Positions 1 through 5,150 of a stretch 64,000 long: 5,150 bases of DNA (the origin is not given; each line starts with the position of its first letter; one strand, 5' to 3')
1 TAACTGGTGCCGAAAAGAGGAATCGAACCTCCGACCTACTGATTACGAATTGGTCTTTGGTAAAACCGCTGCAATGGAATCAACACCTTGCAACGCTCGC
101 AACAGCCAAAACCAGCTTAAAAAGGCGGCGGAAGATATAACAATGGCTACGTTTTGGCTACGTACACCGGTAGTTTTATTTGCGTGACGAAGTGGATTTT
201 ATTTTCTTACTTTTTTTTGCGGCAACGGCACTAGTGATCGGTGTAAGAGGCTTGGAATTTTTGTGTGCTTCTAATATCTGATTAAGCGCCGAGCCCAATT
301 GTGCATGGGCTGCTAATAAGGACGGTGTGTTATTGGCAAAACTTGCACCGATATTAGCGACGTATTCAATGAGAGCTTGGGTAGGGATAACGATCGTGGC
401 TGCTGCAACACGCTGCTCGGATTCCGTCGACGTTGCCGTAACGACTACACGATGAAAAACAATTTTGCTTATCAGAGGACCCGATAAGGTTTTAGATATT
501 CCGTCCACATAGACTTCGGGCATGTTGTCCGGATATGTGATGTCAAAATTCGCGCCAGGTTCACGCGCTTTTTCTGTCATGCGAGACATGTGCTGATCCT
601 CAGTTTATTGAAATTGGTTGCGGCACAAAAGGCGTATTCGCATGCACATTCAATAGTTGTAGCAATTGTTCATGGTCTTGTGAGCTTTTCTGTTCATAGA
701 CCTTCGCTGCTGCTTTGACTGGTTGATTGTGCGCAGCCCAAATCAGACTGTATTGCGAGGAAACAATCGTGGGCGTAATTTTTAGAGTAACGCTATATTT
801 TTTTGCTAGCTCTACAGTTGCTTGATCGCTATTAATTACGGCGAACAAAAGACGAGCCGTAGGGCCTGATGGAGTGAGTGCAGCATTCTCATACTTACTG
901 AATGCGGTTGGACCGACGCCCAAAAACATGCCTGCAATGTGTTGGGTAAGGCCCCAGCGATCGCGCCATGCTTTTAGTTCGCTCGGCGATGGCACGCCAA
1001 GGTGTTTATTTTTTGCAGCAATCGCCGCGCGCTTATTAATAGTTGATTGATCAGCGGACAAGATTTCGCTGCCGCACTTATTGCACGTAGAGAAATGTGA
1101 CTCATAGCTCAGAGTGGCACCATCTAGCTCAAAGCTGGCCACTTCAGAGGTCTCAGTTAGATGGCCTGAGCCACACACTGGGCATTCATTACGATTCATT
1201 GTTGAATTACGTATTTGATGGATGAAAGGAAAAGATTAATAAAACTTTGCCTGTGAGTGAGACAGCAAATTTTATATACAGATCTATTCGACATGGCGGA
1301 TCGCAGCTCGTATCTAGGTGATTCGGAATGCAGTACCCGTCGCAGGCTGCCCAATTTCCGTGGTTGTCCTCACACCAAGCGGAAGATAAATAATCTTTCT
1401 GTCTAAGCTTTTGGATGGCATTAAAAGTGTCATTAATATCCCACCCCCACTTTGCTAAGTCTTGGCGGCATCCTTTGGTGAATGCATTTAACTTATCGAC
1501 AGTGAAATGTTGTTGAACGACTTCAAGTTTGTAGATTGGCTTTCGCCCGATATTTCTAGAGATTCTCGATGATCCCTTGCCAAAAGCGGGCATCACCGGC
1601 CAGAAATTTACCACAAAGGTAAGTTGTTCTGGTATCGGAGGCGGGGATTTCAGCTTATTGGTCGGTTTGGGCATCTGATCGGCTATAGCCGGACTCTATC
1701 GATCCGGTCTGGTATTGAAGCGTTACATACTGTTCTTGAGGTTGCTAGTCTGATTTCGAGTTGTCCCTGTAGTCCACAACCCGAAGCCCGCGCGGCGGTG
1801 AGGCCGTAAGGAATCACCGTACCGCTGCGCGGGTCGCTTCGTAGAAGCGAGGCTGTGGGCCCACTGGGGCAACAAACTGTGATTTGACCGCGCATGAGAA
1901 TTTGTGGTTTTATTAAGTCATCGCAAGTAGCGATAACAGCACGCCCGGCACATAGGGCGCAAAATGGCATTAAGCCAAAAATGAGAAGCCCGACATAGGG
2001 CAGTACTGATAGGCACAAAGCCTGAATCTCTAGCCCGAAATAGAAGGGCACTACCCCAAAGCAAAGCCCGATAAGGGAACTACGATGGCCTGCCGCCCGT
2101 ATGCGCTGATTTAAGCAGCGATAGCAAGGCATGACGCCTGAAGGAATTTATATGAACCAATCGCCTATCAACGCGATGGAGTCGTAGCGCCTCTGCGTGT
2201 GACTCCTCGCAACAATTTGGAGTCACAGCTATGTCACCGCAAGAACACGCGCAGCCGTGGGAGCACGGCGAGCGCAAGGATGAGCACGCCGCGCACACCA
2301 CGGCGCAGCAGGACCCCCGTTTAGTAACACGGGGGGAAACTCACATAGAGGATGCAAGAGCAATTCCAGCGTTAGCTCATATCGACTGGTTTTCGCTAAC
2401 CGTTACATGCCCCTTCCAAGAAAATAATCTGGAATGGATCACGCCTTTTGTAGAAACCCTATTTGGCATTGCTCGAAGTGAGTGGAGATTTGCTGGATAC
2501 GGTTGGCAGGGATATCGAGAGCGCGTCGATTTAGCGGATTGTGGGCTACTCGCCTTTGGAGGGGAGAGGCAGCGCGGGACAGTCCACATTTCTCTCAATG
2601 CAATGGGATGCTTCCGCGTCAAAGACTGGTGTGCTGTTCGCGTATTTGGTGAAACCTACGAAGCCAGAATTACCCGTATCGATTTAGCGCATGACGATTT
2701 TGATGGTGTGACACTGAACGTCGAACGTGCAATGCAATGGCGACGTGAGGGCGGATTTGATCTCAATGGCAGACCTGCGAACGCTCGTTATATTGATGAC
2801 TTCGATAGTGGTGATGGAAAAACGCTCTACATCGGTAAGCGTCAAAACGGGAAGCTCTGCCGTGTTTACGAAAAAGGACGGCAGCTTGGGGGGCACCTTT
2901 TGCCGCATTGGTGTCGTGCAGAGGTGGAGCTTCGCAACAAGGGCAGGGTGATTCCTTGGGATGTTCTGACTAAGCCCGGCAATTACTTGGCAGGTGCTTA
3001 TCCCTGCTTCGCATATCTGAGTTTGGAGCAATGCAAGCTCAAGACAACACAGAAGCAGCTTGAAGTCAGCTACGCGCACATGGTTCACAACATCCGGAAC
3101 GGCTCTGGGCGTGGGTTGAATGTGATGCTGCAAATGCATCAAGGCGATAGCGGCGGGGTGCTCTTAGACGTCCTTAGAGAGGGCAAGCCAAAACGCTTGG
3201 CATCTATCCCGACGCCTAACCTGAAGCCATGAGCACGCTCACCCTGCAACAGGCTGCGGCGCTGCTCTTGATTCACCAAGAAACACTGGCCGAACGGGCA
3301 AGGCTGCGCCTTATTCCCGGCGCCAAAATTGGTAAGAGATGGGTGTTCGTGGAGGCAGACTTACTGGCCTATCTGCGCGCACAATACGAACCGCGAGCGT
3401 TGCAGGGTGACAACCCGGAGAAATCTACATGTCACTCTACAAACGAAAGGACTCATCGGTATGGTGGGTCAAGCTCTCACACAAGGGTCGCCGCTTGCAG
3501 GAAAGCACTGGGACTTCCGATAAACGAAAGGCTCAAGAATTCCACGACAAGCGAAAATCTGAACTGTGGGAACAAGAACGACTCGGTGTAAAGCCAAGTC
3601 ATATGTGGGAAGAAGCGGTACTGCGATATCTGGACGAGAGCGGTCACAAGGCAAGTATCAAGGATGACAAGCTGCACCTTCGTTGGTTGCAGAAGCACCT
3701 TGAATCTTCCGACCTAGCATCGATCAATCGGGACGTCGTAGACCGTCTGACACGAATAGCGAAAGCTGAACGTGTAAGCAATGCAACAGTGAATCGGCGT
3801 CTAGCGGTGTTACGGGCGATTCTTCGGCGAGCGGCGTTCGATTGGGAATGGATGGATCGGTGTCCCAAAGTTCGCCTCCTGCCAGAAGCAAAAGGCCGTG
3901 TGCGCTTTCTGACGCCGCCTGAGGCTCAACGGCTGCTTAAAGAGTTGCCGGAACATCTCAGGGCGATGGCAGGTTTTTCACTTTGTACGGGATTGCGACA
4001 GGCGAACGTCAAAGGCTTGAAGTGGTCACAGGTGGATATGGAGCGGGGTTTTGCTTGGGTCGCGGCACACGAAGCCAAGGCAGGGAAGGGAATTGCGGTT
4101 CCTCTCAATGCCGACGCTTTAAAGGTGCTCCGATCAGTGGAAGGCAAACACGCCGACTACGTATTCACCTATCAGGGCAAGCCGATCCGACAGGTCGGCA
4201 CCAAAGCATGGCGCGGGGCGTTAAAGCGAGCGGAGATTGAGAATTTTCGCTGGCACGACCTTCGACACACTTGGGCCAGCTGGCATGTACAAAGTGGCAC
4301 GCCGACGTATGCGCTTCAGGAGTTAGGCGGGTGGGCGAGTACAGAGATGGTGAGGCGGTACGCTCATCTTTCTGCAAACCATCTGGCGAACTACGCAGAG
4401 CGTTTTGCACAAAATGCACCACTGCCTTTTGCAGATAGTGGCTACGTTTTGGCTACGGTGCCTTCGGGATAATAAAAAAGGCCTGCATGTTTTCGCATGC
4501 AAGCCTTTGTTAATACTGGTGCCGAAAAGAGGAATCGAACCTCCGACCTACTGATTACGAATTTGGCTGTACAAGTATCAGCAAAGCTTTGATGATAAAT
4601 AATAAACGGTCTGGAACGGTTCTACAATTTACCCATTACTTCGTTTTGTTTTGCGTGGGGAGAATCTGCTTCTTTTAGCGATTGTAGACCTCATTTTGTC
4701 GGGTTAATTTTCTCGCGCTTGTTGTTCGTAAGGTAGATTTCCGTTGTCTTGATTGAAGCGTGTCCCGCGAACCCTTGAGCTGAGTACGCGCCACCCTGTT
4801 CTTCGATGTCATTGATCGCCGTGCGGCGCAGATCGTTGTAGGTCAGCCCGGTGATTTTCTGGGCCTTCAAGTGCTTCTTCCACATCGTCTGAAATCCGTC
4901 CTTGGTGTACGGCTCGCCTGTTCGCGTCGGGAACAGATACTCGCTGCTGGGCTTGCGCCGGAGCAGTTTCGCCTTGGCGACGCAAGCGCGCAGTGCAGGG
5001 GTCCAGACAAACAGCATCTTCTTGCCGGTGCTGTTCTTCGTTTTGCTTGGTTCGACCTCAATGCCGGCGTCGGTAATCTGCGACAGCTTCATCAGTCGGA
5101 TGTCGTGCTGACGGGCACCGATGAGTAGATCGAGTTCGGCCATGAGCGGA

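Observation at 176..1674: Tripartite MqsR / extended MqsA / unknown third gene operon: candidate toxin-antitoxin-chaperone or defence module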

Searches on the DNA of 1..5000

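Call 65: search_rna_families(source=window, start=1, end=5000, threshold=evalue, max_evalue=0.1)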
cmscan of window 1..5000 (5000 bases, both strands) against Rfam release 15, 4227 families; matches with E-value up to 0.1: 1.
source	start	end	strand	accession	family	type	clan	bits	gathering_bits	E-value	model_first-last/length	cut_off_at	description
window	4473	4593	-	RF02617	SSRC10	Gene; sRNA;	-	28.1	56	0.027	1-113/113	no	Streptococcus sRNA 10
